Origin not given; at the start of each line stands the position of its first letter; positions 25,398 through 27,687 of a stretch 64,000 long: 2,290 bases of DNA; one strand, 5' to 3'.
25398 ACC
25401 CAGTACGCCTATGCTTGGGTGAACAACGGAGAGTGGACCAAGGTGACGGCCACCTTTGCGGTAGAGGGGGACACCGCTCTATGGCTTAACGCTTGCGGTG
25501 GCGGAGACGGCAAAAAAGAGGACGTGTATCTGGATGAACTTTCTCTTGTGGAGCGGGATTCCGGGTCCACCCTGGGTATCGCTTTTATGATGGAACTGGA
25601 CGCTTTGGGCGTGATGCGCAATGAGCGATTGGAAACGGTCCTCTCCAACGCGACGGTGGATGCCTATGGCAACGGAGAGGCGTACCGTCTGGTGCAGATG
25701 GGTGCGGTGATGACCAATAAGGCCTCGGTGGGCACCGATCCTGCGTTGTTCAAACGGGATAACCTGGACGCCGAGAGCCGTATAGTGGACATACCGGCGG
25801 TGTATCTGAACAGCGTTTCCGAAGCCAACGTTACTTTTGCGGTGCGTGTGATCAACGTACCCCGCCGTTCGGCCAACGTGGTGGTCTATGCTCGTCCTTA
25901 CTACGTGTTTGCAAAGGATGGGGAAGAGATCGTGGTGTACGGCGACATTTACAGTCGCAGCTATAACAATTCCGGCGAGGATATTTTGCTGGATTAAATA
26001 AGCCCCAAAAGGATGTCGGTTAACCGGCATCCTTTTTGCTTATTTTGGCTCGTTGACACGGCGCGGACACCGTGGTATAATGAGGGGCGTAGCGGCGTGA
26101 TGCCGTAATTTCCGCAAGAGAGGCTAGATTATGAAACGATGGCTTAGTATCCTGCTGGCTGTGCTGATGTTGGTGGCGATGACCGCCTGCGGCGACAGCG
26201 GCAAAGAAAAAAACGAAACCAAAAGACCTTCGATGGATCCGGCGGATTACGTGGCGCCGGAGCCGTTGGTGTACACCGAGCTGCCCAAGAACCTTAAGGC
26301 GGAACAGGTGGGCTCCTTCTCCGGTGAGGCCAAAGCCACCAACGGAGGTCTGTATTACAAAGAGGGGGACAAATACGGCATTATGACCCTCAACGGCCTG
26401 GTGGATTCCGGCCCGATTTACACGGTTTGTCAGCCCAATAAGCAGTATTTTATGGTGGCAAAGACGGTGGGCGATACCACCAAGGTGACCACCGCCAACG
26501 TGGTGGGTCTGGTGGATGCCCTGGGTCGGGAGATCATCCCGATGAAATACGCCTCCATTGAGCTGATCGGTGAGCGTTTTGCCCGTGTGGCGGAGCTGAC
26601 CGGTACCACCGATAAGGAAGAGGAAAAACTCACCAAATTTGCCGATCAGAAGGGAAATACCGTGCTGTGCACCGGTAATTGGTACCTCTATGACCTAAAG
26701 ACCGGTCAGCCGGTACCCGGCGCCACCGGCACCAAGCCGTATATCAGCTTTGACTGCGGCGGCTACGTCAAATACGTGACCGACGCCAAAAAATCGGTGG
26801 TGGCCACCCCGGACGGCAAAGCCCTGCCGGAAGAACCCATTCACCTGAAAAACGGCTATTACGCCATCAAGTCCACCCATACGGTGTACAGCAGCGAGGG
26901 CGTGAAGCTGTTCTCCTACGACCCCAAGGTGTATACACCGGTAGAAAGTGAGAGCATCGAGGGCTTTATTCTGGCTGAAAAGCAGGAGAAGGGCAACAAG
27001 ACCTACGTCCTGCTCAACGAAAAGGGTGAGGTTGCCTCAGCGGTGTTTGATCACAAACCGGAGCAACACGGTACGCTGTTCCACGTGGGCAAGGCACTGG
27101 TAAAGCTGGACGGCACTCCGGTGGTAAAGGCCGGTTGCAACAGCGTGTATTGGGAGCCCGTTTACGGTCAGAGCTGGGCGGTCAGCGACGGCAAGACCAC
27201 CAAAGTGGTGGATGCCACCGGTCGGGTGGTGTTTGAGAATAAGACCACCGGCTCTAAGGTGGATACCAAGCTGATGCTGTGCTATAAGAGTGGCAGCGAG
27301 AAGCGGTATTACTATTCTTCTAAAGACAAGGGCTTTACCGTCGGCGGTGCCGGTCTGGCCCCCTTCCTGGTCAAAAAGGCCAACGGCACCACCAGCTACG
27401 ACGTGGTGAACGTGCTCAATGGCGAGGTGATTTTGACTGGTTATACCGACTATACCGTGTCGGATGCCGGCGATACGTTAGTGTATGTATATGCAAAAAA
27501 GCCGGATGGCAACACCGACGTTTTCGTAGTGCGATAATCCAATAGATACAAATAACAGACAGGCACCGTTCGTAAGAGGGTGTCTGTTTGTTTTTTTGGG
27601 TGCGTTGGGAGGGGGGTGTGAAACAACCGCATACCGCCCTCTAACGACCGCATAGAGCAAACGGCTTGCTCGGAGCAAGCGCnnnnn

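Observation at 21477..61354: Three paralogous two-gene cassettes: unclassified clan-A-like glycosidase followed by a catalytic-domain-free CBM array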

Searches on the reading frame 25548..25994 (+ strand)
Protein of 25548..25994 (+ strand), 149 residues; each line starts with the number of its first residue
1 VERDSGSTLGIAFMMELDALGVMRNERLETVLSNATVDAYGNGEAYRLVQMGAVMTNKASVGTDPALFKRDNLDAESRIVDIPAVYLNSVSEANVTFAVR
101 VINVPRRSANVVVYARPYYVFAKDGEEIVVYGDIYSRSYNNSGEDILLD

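Call 72: search_solved_structures(query=window:25548-25994:+, max_evalue=10)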
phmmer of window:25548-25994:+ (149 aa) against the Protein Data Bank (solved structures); distinct sequences matched with E-value up to 10: 2.
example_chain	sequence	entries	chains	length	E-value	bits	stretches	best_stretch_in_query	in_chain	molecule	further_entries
5wq9_A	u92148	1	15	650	1.5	12.1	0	17-140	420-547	Type II secretion system protein D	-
5wq8_A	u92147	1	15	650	2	11.7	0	79-134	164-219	Type II secretion system protein D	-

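Call 73: find_homologous_proteins(query=window:25548-25994:+, max_evalue=0.001)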
Query window:25548-25994:+ (149 aa): 17 proteins with E <= 0.001 among 38 candidates.
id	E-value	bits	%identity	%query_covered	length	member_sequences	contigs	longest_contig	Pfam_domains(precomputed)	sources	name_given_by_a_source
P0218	3.1e-45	171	56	95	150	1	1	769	-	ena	-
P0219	2.7e-38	149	53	90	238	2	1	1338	PF02018.24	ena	-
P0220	2.1e-35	140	54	87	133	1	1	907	-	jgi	-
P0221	2.5e-35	139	51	94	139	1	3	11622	-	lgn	-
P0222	4.2e-34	135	49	92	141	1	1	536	-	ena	-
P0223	2.1e-32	130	47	90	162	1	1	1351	-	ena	-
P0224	4.7e-32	129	57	78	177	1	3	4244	-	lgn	-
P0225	7.5e-31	125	45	97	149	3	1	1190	-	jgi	jgi:hypothetical protein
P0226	7.7e-30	122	51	91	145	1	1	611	-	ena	-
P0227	1.3e-29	121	48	90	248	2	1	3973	PF02018.24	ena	-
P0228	2.6e-28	117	48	87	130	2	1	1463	-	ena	-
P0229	1.2e-24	105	58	72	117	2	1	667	-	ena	-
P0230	8.3e-24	102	50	69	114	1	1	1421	-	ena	-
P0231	1.7e-22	98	58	60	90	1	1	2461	-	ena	-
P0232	1.5e-21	95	47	93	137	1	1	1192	-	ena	-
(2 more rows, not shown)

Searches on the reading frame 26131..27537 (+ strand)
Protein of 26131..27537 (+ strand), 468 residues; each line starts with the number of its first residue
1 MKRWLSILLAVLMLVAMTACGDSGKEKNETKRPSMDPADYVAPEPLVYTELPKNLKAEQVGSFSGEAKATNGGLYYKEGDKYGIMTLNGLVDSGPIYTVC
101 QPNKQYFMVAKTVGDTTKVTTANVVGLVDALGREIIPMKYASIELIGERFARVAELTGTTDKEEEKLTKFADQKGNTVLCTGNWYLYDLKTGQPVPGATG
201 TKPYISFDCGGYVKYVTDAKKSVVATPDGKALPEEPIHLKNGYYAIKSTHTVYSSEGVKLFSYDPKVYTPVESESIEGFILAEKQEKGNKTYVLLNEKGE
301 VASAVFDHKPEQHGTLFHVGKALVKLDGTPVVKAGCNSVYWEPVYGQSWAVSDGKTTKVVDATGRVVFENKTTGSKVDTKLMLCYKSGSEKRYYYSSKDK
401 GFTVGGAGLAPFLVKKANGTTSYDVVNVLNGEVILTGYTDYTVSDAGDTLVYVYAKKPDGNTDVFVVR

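Call 10: search_protein_families(library=pfam, proteins=[window:26131-27537:+], max_evalue=0.001)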
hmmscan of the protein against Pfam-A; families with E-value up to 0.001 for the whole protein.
window:26131-27537:+ (468 aa): 0 families

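Call 19: search_protein_families(library=ncbifam, proteins=[window:26131-27537:+], max_evalue=0.01)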
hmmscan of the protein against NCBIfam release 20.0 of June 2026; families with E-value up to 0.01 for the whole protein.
window:26131-27537:+ (468 aa): 0 families
